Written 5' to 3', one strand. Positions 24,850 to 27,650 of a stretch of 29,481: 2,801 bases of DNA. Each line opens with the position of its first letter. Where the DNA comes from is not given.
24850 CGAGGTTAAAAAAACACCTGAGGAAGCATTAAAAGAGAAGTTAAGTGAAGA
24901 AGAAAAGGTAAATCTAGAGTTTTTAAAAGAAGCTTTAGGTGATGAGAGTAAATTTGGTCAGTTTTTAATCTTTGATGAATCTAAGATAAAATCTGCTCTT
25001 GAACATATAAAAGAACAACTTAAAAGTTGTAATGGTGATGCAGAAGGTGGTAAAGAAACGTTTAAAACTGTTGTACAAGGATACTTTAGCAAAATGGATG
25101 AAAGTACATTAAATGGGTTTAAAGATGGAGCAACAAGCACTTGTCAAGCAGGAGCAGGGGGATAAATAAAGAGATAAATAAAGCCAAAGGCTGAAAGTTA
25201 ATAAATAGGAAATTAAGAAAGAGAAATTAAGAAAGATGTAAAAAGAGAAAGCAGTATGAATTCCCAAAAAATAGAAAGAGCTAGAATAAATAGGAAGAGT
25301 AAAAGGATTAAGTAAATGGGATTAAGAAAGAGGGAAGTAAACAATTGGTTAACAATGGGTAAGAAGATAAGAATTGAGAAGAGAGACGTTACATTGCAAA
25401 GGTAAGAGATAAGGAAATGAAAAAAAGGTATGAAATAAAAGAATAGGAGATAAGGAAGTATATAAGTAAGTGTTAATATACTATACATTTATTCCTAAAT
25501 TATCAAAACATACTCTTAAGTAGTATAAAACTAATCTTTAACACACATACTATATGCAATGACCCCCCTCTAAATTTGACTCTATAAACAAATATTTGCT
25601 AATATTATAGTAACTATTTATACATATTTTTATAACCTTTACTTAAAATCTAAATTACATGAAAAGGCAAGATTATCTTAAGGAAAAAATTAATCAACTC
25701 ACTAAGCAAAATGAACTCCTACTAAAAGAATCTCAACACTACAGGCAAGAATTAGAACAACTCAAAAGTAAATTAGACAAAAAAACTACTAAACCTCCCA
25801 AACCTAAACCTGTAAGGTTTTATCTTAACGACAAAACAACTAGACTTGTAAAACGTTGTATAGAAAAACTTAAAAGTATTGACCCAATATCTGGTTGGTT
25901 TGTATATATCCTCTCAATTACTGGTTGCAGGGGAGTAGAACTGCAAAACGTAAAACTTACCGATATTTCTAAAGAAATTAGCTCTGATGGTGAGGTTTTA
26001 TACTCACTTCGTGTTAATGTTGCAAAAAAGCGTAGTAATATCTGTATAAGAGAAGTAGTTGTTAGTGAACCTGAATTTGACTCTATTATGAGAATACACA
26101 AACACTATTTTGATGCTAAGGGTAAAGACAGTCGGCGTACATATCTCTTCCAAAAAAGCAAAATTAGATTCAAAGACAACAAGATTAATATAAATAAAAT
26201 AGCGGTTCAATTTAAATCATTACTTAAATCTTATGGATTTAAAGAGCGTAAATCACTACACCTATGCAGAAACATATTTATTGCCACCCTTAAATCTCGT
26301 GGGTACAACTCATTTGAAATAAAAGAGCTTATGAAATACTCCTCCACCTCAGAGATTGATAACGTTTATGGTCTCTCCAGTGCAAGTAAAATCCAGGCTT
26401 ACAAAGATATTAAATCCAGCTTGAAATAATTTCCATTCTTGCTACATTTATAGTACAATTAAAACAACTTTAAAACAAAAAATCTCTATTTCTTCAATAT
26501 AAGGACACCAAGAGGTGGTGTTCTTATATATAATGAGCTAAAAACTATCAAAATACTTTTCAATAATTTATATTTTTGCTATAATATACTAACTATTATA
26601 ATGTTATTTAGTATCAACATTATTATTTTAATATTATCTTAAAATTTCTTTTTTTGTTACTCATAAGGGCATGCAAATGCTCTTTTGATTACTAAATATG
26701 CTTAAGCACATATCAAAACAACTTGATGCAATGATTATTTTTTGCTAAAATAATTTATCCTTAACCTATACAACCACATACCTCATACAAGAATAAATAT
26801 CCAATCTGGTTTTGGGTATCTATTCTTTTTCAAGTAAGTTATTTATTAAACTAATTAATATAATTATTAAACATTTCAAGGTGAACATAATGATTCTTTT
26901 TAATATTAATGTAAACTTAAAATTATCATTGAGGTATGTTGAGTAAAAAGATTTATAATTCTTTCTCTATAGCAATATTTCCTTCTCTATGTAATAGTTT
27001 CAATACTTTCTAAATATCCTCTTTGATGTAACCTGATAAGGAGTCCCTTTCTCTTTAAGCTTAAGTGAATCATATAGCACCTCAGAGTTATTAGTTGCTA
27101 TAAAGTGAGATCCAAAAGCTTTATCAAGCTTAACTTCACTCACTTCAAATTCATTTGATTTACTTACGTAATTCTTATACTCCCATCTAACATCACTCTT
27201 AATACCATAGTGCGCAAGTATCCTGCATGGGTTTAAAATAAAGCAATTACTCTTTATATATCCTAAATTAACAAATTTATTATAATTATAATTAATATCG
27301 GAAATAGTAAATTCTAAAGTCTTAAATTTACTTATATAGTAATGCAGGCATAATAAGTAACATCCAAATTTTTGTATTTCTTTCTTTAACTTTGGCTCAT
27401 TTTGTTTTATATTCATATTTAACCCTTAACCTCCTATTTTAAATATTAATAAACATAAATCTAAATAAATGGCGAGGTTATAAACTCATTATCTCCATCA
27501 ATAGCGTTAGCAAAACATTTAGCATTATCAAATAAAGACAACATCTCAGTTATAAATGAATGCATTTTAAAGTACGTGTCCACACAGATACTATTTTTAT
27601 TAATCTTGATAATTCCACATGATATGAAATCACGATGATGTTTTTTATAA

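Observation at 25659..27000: Small tyrosine recombinase next to a 570-bp gene-free AT-rich region on a plasmid-borne prophage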

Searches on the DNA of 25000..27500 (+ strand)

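Call 8: search_dna_similar(query=window:25400-27100:+, collection=plasmids, mode=near, max_rows=30)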
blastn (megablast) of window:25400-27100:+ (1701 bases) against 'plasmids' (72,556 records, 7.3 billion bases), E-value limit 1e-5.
Records with a match: 133; places in all: 247; records where one place covers at least 80% of the query: 37.
Best place of each record, by identity: >=99% 10; 95-99% 9; 90-95% 18; 80-90% 95; 60-80% 1.
By first word of the organism name: Borrelia 132; Candidatus 1.
By predicted mobility (MOB-suite, as given by PLSDB): non-mobilizable 133.
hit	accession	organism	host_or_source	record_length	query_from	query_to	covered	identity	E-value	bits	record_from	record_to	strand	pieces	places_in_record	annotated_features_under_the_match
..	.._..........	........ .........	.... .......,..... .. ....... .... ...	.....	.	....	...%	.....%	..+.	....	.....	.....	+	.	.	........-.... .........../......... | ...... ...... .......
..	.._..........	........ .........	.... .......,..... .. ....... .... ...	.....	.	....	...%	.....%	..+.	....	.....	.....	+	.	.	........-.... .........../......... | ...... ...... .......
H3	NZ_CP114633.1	Borrelia miyamotoi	Ixodes scapularis,Ixodes scapularis ...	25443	1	1701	100%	100.0%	0e+0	3142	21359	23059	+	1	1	tyrosine-type recombinase/integrase | DUF261 family protein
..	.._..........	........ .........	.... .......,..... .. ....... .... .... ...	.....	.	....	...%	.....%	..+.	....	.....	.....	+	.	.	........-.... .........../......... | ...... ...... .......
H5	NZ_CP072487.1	Borrelia miyamotoi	Ixodes scapularis,blood of infected ...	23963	1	1701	100%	99.9%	0e+0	3136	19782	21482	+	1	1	tyrosine-type recombinase/integrase | DUF261 family protein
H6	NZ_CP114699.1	Borrelia miyamotoi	Ixodes scapularis,Ixodes scapularis ...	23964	1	1701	100%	99.9%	0e+0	3136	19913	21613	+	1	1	tyrosine-type recombinase/integrase | DUF261 family protein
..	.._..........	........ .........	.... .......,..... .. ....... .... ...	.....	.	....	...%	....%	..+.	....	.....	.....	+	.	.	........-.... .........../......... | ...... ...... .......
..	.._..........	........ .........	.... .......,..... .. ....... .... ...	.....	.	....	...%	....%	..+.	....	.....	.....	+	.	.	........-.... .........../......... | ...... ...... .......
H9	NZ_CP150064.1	Borrelia miyamotoi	Ixodes scapularis,whole organism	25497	1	1701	100%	99.9%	0e+0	3136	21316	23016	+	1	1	site-specific integrase | DUF261 family protein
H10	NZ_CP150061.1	Borrelia miyamotoi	Ixodes scapularis,whole organism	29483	1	1701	100%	99.8%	0e+0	3121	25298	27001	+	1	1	site-specific integrase | DUF261 family protein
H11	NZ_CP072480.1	Borrelia miyamotoi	Ixodes scapularis,blood of infected ...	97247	5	1701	100%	98.4%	0e+0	2985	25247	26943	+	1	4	tyrosine-type recombinase/integrase | DUF261 family protein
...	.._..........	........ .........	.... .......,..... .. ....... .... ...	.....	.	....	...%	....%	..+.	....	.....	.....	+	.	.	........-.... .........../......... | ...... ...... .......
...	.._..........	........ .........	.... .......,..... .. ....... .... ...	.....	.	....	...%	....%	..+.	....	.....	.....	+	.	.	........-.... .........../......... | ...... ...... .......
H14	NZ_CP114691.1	Borrelia miyamotoi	Ixodes scapularis,Ixodes scapularis ...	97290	5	1701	100%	98.4%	0e+0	2985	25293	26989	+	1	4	tyrosine-type recombinase/integrase | DUF261 family protein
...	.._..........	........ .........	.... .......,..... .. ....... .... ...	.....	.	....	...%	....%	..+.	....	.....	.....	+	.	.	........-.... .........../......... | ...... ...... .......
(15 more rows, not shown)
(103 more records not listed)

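Call 27: search_rna_families(source=window, threshold=evalue, start=25000, end=27500, max_evalue=1)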
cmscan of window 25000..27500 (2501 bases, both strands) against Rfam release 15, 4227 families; matches with E-value up to 1: 0.
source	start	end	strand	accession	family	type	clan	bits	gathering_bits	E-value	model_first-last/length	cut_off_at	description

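Call 39: search_dna_similar(query=window:26430-26999:+, collection=plasmids, mode=distant, max_rows=50, rows=spread)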
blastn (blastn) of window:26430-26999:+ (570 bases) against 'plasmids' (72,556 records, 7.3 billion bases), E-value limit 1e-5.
Records with a match: 130; places in all: 242; records where one place covers at least 80% of the query: 39.
Best place of each record, by identity: >=99% 28; 95-99% 9; 80-90% 89; 60-80% 4.
By first word of the organism name: Borrelia 130.
By predicted mobility (MOB-suite, as given by PLSDB): non-mobilizable 130.
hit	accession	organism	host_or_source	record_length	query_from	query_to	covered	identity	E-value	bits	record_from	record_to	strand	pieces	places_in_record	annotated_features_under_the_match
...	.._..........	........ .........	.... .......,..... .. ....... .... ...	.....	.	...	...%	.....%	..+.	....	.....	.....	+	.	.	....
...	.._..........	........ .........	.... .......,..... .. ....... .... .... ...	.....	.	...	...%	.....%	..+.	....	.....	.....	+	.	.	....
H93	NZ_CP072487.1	Borrelia miyamotoi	Ixodes scapularis,blood of infected ...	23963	1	570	100%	99.8%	0e+0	1024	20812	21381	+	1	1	none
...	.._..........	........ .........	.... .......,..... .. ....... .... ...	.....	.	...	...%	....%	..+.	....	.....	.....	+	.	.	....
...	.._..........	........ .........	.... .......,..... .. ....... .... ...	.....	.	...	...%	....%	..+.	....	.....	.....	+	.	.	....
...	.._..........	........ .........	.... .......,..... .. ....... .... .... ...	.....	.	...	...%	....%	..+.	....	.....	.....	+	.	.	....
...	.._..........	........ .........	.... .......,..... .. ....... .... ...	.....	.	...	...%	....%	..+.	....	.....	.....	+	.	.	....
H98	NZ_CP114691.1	Borrelia miyamotoi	Ixodes scapularis,Ixodes scapularis ...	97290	1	570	100%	99.3%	0e+0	1007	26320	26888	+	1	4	none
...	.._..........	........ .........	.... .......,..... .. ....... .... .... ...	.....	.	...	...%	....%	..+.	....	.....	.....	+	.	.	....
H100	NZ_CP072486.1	Borrelia miyamotoi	Ixodes scapularis,blood of infected ...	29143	1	570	100%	99.1%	0e+0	1006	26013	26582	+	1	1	none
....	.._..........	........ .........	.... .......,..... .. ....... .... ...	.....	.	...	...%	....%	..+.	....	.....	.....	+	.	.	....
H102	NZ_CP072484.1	Borrelia miyamotoi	Ixodes scapularis,blood of infected ...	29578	1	570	100%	97.5%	0e+0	964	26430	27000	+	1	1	none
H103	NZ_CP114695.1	Borrelia miyamotoi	Ixodes scapularis,Ixodes scapularis ...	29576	1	570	100%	97.5%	0e+0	964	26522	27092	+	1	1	none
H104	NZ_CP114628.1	Borrelia miyamotoi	Ixodes scapularis,Ixodes scapularis ...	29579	1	570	100%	97.5%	0e+0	964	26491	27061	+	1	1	none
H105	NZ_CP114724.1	Borrelia miyamotoi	Ixodes ricinus,Ixodes ricinus larvae ...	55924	33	570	87%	72.2%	3e-61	308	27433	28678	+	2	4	hypothetical protein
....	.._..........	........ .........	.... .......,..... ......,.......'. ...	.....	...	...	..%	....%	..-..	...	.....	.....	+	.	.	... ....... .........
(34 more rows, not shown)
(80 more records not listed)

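Call 40: get_annotated_region(hit=H111, flank=1800)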
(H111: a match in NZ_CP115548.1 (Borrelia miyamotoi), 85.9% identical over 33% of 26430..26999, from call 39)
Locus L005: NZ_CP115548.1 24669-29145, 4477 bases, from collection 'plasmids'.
description: Borrelia miyamotoi strain Izh-5 plasmid pIzh-5-cp30-5, complete sequence
organism: Borrelia miyamotoi (NCBI taxid 47466)
taxonomy: Bacteria; Spirochaetota; Spirochaetia; Spirochaetales; Borreliaceae; Borrelia; Borrelia miyamotoi
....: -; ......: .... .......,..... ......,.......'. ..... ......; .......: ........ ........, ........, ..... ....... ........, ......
typing (MOB-suite, as given by PLSDB): non-mobilizable
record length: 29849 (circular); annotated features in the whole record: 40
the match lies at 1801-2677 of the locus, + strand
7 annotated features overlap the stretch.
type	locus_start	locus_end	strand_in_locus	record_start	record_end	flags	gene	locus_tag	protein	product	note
CDS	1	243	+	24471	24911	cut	-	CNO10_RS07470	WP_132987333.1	Mlp family lipoprotein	-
CDS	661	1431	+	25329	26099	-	-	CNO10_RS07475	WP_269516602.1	tyrosine-type recombinase/integrase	GO:0015074 - DNA integration [Evidence IEA]; GO:0006310 - DNA recombination [Evidence IEA]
CDS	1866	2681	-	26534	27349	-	-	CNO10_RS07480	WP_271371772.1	DNA adenine methylase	GO:0032775 - DNA methylation on adenine [Evidence IEA]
CDS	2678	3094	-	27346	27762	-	-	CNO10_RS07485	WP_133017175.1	DUF261 family protein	-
CDS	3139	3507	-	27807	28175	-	-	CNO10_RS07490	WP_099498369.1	hypothetical protein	-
CDS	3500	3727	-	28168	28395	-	-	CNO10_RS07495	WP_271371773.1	hypothetical protein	-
CDS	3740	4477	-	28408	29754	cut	-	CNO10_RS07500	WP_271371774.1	DUF244 domain-containing protein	-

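Call 41: get_annotated_region(hit=H105, flank=1800)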
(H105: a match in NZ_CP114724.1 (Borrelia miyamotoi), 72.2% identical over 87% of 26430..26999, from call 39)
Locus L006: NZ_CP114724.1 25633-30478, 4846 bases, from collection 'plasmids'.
description: Borrelia miyamotoi strain ZStruIII14-9 plasmid pZSt-cp30-5xcp24-1, complete sequence
organism: Borrelia miyamotoi (NCBI taxid 47466)
taxonomy: Bacteria; Spirochaetota; Spirochaetia; Spirochaetales; Borreliaceae; Borrelia; Borrelia miyamotoi
host: -; source: Ixodes ricinus,Ixodes ricinus larvae cultured in MKP-F (human serum); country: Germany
typing (MOB-suite, as given by PLSDB): non-mobilizable
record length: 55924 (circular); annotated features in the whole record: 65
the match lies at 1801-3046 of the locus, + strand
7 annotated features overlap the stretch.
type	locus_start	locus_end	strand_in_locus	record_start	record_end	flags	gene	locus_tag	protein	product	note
CDS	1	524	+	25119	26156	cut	-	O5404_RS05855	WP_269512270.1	Mlp family lipoprotein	-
CDS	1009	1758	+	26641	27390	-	-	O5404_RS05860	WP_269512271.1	tyrosine-type recombinase/integrase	GO:0015074 - DNA integration [Evidence IEA]; GO:0006310 - DNA recombination [Evidence IEA]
CDS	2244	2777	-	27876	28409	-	-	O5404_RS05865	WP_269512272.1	hypothetical protein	-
CDS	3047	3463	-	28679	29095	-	-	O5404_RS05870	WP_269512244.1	DUF261 family protein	-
CDS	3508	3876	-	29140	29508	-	-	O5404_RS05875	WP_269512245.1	hypothetical protein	-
CDS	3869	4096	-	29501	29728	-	-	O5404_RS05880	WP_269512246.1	hypothetical protein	-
CDS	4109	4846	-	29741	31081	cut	-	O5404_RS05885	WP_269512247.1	DUF244 domain-containing protein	-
